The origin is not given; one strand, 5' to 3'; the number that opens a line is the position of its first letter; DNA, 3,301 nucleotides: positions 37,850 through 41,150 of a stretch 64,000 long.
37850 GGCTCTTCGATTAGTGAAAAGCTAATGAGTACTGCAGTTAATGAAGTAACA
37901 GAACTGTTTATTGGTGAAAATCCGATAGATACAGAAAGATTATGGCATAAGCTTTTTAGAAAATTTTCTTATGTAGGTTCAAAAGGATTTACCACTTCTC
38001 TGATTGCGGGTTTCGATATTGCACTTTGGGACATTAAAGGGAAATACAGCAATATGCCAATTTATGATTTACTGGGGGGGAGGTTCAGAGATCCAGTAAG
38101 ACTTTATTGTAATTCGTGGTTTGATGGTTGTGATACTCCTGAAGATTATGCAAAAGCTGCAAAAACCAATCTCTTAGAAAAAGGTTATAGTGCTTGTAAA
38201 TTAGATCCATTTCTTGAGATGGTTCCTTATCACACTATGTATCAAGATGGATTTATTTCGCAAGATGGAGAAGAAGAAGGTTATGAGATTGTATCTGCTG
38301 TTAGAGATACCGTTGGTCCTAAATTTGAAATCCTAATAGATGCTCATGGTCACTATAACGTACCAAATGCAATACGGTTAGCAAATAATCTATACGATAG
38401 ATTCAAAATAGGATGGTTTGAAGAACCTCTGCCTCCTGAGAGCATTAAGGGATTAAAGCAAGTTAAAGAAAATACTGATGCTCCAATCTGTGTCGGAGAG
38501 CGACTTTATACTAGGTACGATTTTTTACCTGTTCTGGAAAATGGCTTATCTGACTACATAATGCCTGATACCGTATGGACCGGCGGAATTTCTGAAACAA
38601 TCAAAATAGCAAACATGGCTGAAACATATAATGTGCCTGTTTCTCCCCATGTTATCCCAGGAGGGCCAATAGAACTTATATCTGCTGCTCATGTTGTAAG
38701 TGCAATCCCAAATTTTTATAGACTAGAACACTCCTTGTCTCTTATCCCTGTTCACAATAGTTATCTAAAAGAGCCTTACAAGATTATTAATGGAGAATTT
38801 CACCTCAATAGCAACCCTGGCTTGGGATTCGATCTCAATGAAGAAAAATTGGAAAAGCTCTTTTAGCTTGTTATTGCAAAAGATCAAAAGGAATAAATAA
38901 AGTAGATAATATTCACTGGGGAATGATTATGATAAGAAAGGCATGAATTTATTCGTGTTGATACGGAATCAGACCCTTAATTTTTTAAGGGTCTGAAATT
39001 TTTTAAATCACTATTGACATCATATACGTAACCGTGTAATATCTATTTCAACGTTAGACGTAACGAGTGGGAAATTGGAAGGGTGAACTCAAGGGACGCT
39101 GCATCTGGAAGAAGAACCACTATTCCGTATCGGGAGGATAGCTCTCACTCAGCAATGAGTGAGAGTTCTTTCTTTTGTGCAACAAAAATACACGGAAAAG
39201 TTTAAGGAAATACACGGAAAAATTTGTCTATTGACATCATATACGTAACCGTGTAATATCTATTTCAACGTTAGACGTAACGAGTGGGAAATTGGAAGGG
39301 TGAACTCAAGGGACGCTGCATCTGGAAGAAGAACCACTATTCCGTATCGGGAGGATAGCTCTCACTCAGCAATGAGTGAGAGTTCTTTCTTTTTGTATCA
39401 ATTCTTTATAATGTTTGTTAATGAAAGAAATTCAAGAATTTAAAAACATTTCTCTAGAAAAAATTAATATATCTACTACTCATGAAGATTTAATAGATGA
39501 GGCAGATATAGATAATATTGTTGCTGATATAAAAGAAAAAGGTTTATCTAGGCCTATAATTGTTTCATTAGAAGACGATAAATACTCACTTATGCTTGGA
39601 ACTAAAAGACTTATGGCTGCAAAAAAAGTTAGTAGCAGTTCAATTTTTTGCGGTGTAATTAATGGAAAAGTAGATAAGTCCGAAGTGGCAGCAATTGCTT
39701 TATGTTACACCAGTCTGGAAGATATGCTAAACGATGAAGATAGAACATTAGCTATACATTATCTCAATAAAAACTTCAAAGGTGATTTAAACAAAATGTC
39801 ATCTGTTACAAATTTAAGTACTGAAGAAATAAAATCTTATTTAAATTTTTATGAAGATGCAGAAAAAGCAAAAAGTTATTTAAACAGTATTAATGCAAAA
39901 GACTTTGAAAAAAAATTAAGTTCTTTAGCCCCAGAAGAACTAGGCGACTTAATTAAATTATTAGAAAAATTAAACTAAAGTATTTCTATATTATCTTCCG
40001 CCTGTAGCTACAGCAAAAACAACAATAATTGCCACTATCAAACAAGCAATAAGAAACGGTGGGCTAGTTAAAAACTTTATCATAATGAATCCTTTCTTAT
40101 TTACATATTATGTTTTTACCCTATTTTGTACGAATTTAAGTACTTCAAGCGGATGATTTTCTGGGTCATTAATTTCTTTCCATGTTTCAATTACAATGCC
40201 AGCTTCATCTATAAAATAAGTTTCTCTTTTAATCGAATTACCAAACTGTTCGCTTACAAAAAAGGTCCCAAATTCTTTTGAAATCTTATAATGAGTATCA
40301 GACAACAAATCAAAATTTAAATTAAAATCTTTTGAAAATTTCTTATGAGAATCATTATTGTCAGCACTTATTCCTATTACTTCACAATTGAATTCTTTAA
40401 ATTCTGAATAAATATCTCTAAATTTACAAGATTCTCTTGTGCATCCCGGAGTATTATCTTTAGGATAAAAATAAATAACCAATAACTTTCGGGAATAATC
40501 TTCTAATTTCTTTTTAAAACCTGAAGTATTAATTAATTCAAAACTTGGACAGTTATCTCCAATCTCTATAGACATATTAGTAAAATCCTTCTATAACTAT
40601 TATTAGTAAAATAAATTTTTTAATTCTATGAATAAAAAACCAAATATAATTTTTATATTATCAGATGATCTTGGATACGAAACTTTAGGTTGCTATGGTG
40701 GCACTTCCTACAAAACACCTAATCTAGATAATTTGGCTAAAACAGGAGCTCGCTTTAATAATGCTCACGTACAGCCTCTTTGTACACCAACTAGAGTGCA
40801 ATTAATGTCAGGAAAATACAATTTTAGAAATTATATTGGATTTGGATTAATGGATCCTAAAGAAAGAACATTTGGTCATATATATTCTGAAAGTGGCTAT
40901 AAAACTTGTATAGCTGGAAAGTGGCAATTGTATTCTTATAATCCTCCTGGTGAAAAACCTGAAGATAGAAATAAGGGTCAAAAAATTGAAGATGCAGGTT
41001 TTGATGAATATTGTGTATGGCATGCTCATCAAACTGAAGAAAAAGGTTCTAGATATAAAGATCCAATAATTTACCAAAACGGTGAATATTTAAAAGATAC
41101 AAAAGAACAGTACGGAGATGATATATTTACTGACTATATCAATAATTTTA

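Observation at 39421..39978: Orphan, short ParB/Srx-like protein with a degenerate arginine patch, coupled to the RNA units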

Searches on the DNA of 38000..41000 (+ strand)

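Call 3: search_rna_families(source=window, start=38000, end=41000, threshold=evalue, max_evalue=1, show_alignments=4)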
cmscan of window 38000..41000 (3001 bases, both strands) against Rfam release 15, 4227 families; matches with E-value up to 1: 0.
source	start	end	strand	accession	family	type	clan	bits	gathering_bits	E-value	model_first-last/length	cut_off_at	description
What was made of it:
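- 39050..39176 (+): Structured RNA, copy 1 (~125 nt). P0 is 39052-56/39061-65 with a GACG loop. P1 is 39066-70/39117-21. P2 is 39081-85/39102-06 with loop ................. The linker AUUCCGUAUC is 39122-31. GGGAGGA plus the terminator hairpin and an interrupted U-tract follow. There is no Rfam hit at E<1 (call 3).
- On Any Rfam RNA family: There are no hits at E<=1 over 38000-41000 (call 3).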

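Call 62: search_rna_families(source=L041, start=4500, end=6100, threshold=evalue, max_evalue=10)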
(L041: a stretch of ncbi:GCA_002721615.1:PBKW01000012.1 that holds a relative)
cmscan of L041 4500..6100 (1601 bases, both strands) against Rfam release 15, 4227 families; matches with E-value up to 10: 7.
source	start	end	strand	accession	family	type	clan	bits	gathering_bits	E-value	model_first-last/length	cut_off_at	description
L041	4600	4701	+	RF02705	B_rapa_snoR775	Gene; snRNA; snoRNA; HACA-box;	-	22.9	64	2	1-127/127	no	Brassica rapa small nucleolar RNA 775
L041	4850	4989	-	RF02618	SSRC34_2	Gene; sRNA;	-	21.5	48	1.2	1-125/125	no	Streptococcus sRNA 34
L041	5055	5131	+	RF02083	OrzO-P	Gene; antitoxin;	-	21.2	60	1.7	1-76/76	no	OrzO-P RNA antitoxin family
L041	4629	4700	+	RF01761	wcaG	Cis-reg;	-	17.6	42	2.3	1-98/98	no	wcaG RNA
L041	4528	4702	-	RF00125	IS128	Gene; sRNA;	-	16.7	80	1.7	1-209/209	no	IS128 RNA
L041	4852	4893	+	RF00489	ctRNA_p42d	Gene; antisense;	-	16.5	50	3.4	1-46/46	no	ctRNA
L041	5774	5835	+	RF02158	NPPA-AS1_3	Gene; lncRNA;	-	12.4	55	9.5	1-108/108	no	NPPA antisense RNA 1 conserved region 3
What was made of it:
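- On Any Rfam RNA family: Only chance-level hits at E>1 are found on the sister-clade RNA (call 62).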

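Call 64: build_rna_model(alignment_id=A3)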
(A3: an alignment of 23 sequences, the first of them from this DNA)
Model R1 built from alignment A3 (23 sequences, 129 columns); structure: RNAalifold consensus.
model positions 126; base pairs 33; branch points 2; effective number of sequences 0.87; information 0.59 bits per position. Calibrated on 0.2 Mb of random sequence (short: E-values are rough).
structure used (alignment columns):
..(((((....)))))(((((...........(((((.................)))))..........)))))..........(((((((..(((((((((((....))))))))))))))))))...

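Call 65: search_with_rna_model(model_id=R1, sources=[window, L001, L006, L007, L009, L012, L013, L015, L017, L018, L019, L022, L023, L024, L025, L027, L028, L029, L030, L033, L034, L035, L036, L037, L038, L040, L041, L043, L044, L046, L047, L048, L049, L045], max_evalue=1, make_alignment=true)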
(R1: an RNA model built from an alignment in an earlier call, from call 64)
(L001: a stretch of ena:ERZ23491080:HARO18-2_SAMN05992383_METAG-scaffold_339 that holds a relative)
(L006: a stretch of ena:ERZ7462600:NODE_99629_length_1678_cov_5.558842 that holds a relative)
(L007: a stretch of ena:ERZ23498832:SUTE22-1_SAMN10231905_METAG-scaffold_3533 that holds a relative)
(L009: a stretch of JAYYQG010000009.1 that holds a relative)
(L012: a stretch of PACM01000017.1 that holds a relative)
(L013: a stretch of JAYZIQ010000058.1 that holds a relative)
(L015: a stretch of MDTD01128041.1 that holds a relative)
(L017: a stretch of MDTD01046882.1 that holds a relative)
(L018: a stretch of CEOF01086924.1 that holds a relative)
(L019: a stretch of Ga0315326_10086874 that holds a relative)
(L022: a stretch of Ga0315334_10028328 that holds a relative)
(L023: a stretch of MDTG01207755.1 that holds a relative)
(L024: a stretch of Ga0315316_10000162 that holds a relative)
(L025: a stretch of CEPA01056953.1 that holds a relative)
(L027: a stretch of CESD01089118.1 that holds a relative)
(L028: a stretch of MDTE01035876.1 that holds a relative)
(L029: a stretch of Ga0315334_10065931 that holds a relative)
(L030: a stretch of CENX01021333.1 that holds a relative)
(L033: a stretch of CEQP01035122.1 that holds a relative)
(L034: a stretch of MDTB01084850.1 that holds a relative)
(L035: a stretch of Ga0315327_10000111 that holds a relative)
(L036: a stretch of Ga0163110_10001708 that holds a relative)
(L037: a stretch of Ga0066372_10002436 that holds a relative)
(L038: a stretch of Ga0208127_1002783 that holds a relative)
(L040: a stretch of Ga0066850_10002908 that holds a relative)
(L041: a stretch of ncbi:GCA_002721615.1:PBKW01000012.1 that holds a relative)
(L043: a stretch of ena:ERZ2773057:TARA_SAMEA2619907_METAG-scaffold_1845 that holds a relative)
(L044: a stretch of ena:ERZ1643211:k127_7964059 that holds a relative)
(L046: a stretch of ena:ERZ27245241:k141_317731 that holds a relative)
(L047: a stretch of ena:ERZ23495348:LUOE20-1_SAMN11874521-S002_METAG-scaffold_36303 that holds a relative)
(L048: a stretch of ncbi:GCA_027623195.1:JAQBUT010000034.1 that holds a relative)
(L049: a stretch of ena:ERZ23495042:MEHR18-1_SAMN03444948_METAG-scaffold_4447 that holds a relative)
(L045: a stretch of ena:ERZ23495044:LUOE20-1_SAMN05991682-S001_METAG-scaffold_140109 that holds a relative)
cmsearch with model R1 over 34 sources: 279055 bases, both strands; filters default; matches with E-value up to 1: 45.
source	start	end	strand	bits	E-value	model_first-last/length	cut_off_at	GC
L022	3553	3678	+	154.3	1.7e-30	1-126/126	no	0.45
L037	7540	7665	+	153.4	2.6e-30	1-126/126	no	0.44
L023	3289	3413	-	152.9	3.3e-30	1-126/126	no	0.42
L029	1982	2107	+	152.9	3.4e-30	1-126/126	no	0.45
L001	1289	1414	+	152.2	4.7e-30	1-126/126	no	0.46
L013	3105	3230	-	152.2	4.7e-30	1-126/126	no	0.46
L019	522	647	+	152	5.2e-30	1-126/126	no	0.42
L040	6010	6135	+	151.7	6e-30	1-126/126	no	0.47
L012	7302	7427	-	151.5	6.5e-30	1-126/126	no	0.44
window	39050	39175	+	151.4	6.9e-30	1-126/126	no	0.47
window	39267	39392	+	151.4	6.9e-30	1-126/126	no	0.47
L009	7619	7743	+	151.4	7e-30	1-126/126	no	0.39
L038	3323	3447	-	151.4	7e-30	1-126/126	no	0.39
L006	112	237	+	151.2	7.5e-30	1-126/126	no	0.43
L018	131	255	+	150.6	9.9e-30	1-126/126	no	0.41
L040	6227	6352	+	150.6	1e-29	1-126/126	no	0.48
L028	4014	4138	+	150.5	1.1e-29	1-126/126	no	0.44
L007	1780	1904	+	150.5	1.1e-29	1-126/126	no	0.45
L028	4210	4334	+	150.5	1.1e-29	1-126/126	no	0.45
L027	306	430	+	150.5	1.1e-29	1-126/126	no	0.38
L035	7218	7343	+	150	1.4e-29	1-126/126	no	0.47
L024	10762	10887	+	149.3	2e-29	1-126/126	no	0.48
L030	3378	3502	+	149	2.2e-29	1-126/126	no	0.41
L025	1054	1178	-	149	2.2e-29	1-126/126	no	0.45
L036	8584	8709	+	147.8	4e-29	1-126/126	no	0.43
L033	112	237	+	146.5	7.4e-29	1-126/126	no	0.44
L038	3131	3256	-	143.7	3e-28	1-126/126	no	0.45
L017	116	241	+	142.9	4.3e-28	1-126/126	no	0.43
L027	104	229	+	138.2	4.3e-27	1-126/126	no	0.4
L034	1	107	-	114.1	5.4e-22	1-108/126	3'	0.44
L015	1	94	-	105.7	3.3e-20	1-94/126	3'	0.43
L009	7854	7937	+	102.2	1.8e-19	1-84/126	3'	0.45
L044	4750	4878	+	92.6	2e-17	1-126/126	no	0.43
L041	4764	4891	+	82.9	2.2e-15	1-126/126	no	0.45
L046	2104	2230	+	82.1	3.4e-15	1-126/126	no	0.45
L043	4764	4891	+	79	1.5e-14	1-126/126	no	0.45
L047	136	263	+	76.8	4.4e-14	1-126/126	no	0.45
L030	3589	3633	+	47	9e-08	1-45/126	3'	0.38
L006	1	43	+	40.3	2.3e-06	84-126/126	5'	0.42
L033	1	43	+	37.3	1e-05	83-126/126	5'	0.3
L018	1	44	+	34.6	3.9e-05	82-126/126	5'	0.36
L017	1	39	+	32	0.00013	87-126/126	5'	0.26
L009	7706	7739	-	17.7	0.14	87-120/126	no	0.26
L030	3459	3537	-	17.5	0.16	1-126/126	no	0.25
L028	4101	4134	-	14.9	0.57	87-120/126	no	0.38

Alignment A5: 45 matches aligned to the model, 141 columns, each read 5' to 3' on its own strand. Consensus structure (alignment columns), stored with it:
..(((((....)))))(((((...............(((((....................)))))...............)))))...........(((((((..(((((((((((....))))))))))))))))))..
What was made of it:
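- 39050..39176 (+): The covariance model (CM) scores 151 bits (call 65).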

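Call 84: search_with_rna_model(model_id=R1, sources=[L050, L051, L052, L053, L054, L055, L056, L057], max_evalue=10)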
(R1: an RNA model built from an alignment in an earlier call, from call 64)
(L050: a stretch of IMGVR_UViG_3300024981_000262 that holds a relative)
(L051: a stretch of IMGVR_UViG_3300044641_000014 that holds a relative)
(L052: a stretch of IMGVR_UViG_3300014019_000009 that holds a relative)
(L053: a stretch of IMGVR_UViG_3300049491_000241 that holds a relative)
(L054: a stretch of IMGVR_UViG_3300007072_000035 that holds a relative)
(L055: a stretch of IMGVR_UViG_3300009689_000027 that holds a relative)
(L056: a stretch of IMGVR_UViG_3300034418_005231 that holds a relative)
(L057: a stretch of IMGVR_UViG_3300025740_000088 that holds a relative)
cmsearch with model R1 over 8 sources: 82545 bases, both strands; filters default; matches with E-value up to 10: 1.
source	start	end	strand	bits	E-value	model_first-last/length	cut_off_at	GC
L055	10950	11026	+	10.3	1.6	1-126/126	no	0.4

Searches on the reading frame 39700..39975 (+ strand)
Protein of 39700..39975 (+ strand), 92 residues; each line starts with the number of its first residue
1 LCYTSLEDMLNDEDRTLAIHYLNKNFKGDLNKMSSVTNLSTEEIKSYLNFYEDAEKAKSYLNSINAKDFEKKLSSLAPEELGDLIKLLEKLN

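Call 86: search_solved_structures(query=window:39700-39975:+, max_evalue=10, show_alignments=2)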
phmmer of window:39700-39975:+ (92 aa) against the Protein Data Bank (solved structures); distinct sequences matched with E-value up to 10: 7.
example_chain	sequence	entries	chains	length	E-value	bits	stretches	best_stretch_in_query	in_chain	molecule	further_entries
1hr7_B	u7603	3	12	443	0.067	17.2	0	19-72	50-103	MITOCHONDRIAL PROCESSING PEPTIDASE BETA SUBUNIT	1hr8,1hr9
1hr6_B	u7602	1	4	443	0.071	17.2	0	19-72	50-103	MITOCHONDRIAL PROCESSING PEPTIDASE BETA SUBUNIT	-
3zjx_A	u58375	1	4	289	0.46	14.6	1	10-69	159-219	EPSILON-TOXIN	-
2j88_L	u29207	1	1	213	1.3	13.1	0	32-70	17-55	FAB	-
1uyj_A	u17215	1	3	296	4.7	11.4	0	12-69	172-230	EPSILON-TOXIN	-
2oux_A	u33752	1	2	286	5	11.3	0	50-90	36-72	Magnesium transporter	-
6yny_G1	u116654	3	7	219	9.4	10.4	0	37-71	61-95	Oligomycin sensitivity-conferring protein (OSCP)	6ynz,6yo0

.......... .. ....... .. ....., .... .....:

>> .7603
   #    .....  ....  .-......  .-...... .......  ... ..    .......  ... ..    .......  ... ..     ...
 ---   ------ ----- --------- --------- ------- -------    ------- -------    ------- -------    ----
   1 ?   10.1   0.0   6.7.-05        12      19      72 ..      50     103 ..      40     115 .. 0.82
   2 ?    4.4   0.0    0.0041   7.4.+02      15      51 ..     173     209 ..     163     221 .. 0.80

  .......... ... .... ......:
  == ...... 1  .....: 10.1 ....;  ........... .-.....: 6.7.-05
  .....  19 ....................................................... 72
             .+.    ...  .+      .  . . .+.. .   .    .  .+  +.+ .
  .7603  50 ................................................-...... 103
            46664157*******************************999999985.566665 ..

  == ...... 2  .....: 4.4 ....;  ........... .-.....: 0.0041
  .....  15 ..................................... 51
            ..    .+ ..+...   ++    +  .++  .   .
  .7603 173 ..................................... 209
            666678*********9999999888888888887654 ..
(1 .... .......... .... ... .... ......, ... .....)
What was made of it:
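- Tried and rejected: Nothing significant was found (call 86).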
